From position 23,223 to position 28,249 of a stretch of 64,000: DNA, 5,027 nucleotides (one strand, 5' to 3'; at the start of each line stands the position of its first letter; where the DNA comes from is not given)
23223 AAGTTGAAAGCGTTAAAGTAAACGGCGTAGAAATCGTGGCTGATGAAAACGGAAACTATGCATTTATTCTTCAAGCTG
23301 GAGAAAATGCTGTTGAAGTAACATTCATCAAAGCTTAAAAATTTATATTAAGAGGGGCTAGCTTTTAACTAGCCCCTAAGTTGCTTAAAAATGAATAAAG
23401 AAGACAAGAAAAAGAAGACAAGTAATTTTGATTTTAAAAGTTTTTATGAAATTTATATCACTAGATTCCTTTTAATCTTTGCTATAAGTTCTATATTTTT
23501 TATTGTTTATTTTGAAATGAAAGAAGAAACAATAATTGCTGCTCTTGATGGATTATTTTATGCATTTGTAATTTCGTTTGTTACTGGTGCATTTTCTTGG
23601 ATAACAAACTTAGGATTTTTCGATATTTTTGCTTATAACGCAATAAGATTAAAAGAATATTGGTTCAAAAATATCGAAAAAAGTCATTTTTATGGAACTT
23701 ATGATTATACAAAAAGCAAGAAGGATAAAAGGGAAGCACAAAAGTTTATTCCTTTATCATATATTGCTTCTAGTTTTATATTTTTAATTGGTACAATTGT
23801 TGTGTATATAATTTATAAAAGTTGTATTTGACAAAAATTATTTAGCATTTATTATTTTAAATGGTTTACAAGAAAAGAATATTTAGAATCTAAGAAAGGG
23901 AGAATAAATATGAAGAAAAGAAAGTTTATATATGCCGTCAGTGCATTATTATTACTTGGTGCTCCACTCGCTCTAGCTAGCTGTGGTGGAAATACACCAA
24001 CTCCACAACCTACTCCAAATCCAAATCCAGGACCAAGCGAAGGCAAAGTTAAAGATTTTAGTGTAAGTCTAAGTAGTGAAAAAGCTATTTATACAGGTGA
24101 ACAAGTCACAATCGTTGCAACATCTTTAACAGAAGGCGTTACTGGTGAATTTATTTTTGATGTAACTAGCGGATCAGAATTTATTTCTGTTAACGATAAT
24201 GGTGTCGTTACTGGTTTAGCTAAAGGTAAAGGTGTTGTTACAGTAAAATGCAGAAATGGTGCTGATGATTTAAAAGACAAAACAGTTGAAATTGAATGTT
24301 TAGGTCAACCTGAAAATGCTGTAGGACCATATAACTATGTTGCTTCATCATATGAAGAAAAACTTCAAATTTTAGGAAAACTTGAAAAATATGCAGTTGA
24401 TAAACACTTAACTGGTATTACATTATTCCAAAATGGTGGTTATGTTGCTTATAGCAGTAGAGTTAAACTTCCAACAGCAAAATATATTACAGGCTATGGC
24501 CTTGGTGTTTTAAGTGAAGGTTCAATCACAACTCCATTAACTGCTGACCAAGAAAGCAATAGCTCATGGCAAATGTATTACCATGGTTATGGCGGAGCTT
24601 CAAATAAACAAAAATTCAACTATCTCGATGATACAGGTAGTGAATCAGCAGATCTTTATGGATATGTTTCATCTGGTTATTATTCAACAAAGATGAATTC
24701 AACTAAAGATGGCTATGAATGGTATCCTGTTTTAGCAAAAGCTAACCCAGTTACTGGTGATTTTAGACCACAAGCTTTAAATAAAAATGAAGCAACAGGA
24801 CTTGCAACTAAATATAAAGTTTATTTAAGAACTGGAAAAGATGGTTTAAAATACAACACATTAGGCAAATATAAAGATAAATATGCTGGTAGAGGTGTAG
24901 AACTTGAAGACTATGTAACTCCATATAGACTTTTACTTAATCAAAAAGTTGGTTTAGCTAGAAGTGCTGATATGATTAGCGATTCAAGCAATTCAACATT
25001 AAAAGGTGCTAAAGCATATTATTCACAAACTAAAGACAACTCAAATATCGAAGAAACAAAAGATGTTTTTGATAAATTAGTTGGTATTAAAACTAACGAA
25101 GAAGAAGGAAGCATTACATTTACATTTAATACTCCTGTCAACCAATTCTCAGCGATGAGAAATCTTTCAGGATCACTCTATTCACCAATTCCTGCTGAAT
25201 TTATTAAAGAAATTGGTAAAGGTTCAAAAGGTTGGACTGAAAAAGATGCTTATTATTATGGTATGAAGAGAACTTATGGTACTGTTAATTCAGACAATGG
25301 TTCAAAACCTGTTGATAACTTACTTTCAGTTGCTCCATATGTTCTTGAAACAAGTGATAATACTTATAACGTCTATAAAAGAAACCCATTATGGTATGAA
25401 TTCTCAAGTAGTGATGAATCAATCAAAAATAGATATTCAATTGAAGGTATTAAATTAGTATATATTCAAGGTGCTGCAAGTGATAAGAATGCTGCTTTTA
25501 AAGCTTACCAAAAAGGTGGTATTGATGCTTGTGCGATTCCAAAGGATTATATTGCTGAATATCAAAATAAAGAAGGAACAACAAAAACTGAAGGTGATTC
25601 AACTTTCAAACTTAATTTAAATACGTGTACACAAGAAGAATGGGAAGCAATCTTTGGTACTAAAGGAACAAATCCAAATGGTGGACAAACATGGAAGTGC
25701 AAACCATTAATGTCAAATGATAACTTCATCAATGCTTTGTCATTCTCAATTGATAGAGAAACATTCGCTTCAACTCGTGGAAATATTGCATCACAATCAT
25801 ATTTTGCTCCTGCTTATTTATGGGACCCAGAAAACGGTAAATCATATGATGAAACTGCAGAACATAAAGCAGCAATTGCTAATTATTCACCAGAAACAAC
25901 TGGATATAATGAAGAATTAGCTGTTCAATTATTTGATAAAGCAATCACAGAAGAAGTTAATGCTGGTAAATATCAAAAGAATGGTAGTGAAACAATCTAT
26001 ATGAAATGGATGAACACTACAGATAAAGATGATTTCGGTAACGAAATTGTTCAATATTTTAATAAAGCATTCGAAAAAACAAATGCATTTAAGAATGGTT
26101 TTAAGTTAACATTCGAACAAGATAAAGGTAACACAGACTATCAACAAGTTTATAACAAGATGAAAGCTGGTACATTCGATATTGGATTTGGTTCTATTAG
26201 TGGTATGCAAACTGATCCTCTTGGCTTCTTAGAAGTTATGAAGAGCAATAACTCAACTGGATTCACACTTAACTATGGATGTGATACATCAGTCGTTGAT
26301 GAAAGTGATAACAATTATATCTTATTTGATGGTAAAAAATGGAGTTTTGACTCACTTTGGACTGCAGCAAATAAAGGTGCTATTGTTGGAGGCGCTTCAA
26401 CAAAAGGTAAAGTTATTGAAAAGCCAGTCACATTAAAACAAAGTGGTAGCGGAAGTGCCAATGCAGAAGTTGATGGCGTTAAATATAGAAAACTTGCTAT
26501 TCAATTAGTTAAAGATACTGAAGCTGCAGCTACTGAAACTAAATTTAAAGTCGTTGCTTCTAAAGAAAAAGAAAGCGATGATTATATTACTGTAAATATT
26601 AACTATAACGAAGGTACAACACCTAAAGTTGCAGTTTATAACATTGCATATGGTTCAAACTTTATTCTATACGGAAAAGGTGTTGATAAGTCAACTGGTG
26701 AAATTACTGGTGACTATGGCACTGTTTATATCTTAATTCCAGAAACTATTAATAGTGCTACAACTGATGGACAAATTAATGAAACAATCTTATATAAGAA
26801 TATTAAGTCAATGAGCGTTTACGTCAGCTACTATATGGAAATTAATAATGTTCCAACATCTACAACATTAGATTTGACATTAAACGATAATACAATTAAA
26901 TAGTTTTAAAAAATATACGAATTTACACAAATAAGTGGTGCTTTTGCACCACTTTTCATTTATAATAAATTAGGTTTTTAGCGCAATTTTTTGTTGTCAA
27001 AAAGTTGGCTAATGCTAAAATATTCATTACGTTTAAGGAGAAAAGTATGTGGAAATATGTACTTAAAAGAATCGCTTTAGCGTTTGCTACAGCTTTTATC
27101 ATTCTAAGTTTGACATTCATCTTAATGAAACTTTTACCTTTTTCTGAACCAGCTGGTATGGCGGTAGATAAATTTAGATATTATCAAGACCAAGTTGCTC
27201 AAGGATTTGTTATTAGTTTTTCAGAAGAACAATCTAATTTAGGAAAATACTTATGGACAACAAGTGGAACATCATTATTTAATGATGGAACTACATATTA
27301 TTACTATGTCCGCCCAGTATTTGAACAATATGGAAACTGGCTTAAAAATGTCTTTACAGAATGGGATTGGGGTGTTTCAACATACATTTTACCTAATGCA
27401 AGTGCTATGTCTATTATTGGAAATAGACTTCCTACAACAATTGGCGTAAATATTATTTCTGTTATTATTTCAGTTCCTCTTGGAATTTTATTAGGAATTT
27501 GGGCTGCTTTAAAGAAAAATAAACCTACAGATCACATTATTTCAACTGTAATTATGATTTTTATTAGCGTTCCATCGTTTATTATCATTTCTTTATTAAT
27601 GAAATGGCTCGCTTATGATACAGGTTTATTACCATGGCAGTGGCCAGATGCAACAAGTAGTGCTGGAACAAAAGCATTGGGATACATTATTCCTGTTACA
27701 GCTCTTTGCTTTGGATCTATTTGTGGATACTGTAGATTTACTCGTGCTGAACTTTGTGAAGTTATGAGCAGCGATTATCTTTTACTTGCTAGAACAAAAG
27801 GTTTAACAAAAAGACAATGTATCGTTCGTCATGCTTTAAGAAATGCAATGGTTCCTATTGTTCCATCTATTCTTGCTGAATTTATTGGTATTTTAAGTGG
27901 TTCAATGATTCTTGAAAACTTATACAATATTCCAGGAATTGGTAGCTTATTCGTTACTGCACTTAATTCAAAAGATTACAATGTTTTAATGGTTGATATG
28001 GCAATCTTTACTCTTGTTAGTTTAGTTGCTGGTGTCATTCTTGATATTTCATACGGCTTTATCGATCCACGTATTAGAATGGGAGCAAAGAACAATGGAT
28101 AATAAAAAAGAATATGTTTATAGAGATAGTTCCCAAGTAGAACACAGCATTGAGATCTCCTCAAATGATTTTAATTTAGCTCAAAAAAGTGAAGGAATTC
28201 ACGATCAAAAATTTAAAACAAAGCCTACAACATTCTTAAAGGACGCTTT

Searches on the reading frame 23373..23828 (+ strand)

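Call 56: search_protein_families(library=pfam, proteins=[window:23373-23828:+], max_evalue=0.001)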
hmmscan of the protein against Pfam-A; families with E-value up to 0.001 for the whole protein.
window:23373-23828:+ (152 aa): 1 family
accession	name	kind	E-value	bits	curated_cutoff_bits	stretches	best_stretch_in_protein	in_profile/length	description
PF13038.11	DUF3899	-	3.6e-06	27.7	23.4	1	59-139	2-84/88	Domain of unknown function (DUF3899)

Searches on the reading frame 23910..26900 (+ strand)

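Call 7: search_protein_families(library=pfam, proteins=[window:23910-26900:+], max_evalue=0.1)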
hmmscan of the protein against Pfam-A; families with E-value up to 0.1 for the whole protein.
window:23910-26900:+ (997 aa): 1 family
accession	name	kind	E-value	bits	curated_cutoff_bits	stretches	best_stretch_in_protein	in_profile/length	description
PF02368.24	Big_2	-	0.017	15.5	22.8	1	51-122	4-76/79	Bacterial Ig-like domain (group 2)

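Call 49: search_protein_families(library=ncbifam, proteins=[window:23910-26900:+], max_evalue=0.01)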
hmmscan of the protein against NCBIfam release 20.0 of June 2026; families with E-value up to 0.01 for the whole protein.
window:23910-26900:+ (997 aa): 0 families

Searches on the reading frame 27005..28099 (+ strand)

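Call 7: search_protein_families(library=pfam, proteins=[window:27005-28099:+], max_evalue=0.1)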
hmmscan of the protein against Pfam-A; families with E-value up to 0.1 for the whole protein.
window:27005-28099:+ (365 aa): 2 families
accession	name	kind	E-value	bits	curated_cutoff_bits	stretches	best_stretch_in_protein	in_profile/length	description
PF00528.27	BPD_transp_1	-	1.9e-39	135.8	26.4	1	160-358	1-183/184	Binding-protein-dependent transport system inner membrane component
PF24489.1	Ig_J_second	-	0.048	14.1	27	1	57-110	30-82/105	Tip attachment protein J second Ig-like domain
